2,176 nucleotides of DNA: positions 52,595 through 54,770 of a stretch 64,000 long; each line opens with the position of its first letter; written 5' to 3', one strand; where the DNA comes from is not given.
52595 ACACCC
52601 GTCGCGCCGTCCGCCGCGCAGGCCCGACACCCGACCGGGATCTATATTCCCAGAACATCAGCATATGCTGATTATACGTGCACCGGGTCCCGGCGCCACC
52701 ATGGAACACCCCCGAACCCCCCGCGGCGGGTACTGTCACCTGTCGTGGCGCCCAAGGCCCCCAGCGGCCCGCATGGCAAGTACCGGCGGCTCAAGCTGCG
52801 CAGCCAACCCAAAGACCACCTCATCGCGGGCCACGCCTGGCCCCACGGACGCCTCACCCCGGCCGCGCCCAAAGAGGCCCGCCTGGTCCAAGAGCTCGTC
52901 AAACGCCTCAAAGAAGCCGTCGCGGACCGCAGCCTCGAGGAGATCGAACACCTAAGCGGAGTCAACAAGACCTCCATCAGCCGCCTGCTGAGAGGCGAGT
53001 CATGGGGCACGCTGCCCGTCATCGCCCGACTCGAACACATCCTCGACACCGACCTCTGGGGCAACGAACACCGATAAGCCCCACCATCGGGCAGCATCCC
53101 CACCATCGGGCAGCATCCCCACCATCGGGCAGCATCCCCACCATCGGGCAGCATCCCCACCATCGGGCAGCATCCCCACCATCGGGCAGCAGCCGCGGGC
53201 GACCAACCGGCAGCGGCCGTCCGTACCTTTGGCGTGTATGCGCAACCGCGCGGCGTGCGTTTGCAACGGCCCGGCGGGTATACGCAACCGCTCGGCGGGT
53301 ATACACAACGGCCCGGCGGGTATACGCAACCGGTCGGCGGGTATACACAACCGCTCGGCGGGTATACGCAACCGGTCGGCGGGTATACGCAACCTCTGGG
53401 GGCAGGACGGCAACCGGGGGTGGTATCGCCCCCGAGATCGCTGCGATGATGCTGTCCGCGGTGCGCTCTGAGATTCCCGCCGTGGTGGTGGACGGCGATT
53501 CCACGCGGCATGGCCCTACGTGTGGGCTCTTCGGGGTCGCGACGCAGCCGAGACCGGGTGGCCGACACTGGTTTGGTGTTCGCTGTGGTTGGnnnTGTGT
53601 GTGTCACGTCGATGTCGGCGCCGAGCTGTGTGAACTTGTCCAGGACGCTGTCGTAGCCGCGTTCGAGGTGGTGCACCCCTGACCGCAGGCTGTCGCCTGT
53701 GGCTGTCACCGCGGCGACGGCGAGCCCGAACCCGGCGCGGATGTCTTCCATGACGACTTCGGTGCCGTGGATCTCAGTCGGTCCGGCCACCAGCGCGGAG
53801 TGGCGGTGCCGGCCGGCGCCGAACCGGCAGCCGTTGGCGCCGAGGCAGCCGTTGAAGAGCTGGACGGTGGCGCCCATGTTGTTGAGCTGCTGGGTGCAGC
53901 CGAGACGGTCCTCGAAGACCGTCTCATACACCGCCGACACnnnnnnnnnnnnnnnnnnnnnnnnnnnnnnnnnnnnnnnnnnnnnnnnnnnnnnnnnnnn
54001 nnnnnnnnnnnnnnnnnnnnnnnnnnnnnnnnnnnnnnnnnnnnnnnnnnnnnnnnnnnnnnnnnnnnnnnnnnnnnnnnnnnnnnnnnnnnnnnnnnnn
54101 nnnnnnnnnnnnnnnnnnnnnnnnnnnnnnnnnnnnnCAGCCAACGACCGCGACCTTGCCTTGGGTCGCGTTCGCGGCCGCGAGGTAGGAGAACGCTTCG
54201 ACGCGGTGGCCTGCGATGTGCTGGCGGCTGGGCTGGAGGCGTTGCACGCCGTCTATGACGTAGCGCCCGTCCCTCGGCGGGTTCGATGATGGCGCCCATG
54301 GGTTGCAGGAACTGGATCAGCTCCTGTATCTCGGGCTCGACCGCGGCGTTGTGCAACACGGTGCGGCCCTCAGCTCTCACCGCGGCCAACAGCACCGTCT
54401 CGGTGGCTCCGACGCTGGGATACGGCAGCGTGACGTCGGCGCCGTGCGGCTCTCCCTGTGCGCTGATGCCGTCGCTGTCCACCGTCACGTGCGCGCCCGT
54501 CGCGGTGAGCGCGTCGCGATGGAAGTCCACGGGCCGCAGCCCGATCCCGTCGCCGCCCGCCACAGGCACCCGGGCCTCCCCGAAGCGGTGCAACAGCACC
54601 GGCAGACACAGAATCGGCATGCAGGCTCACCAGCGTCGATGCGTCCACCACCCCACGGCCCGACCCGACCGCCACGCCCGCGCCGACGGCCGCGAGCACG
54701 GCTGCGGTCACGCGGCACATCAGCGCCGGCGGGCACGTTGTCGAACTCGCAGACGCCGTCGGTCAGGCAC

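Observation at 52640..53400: Replication-origin-like arrangement: palindromic operator, XRE gene, then two different iteron-like arrays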

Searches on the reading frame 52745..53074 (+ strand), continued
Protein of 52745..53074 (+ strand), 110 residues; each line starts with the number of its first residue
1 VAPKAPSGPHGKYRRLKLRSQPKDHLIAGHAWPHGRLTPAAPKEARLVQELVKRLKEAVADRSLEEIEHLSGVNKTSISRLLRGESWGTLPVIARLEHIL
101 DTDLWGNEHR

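Call 66: get_annotated_region(hit=H5, flank=7000)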
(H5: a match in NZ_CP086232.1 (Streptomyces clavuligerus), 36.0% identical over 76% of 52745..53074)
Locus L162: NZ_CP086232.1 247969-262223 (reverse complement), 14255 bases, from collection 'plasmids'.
description: Streptomyces clavuligerus strain DSM 738 plasmid pSCL3, complete sequence
organism: Streptomyces clavuligerus (NCBI taxid 1901)
taxonomy: Bacteria; Actinomycetota; Actinomycetes; Kitasatosporales; Streptomycetaceae; Streptomyces; Streptomyces clavuligerus
host: -; source: whole organism,soil; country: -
typing (MOB-suite, as given by PLSDB): non-mobilizable
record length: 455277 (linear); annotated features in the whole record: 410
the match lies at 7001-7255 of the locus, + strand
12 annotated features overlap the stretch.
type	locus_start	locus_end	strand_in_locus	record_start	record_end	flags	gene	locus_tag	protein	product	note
CDS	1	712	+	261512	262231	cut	-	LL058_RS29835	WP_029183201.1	leucine-rich repeat domain-containing protein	-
CDS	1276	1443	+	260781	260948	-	-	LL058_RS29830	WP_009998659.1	hypothetical protein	-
CDS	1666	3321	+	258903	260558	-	-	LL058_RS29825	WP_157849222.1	asparagine synthase-related protein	GO:0006529 - asparagine biosynthetic process [Evidence IEA]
CDS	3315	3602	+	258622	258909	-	-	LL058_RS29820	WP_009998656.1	hypothetical protein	-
CDS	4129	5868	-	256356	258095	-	-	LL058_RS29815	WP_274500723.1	hypothetical protein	-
CDS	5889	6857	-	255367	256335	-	-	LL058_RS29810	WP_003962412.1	hypothetical protein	-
CDS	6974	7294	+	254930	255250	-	-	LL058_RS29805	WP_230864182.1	transcriptional regulator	-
CDS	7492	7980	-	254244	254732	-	-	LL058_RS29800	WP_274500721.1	hypothetical protein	-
CDS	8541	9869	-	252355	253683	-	-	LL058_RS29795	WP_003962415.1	hypothetical protein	-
CDS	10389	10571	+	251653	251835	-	-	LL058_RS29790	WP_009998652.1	hypothetical protein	-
CDS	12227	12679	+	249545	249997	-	-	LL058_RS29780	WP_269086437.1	ATP-binding cassette domain-containing protein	-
CDS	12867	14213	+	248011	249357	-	-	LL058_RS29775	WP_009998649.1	hypothetical protein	-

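Call 73: find_related_loci(query=A1, collection=viral_contigs, flank=4000)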
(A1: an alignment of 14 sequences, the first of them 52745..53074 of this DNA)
Query A1 (110 aa) in viral_contigs; peptide patterns used: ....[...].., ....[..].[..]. (x = any residue, [..] = any of these).
59 stretches matched a pattern, but none encodes a relative of the query by tblastn (E <= 1e-3).

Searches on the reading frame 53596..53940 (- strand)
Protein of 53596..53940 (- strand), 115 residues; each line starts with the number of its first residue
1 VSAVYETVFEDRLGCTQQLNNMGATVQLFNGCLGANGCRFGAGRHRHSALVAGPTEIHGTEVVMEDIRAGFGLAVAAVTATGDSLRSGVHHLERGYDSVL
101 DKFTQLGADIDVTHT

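Call 7: search_protein_families(library=pfam, max_evalue=0.01, proteins=[window:53596-53940:-])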
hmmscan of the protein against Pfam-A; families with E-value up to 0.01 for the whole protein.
window:53596-53940:- (115 aa): 1 family
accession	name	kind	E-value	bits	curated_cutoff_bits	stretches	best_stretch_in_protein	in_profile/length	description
PF00275.25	EPSP_synthase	-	1.7e-07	30.8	22.8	1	3-102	331-416/417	EPSP synthase (3-phosphoshikimate 1-carboxyvinyltransferase)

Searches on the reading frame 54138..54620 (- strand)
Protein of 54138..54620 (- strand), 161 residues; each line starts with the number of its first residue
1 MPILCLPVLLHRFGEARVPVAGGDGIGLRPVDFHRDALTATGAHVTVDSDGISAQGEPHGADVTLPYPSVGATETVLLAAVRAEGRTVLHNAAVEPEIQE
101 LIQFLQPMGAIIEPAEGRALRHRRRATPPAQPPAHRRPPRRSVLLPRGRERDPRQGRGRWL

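Call 7: search_protein_families(library=pfam, max_evalue=0.01, proteins=[window:54138-54620:-])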
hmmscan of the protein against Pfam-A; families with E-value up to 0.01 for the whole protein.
window:54138-54620:- (161 aa): 1 family
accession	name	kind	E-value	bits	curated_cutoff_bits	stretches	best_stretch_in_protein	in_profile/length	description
PF00275.25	EPSP_synthase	-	9.8e-18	64.5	22.8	1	9-114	98-210/417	EPSP synthase (3-phosphoshikimate 1-carboxyvinyltransferase)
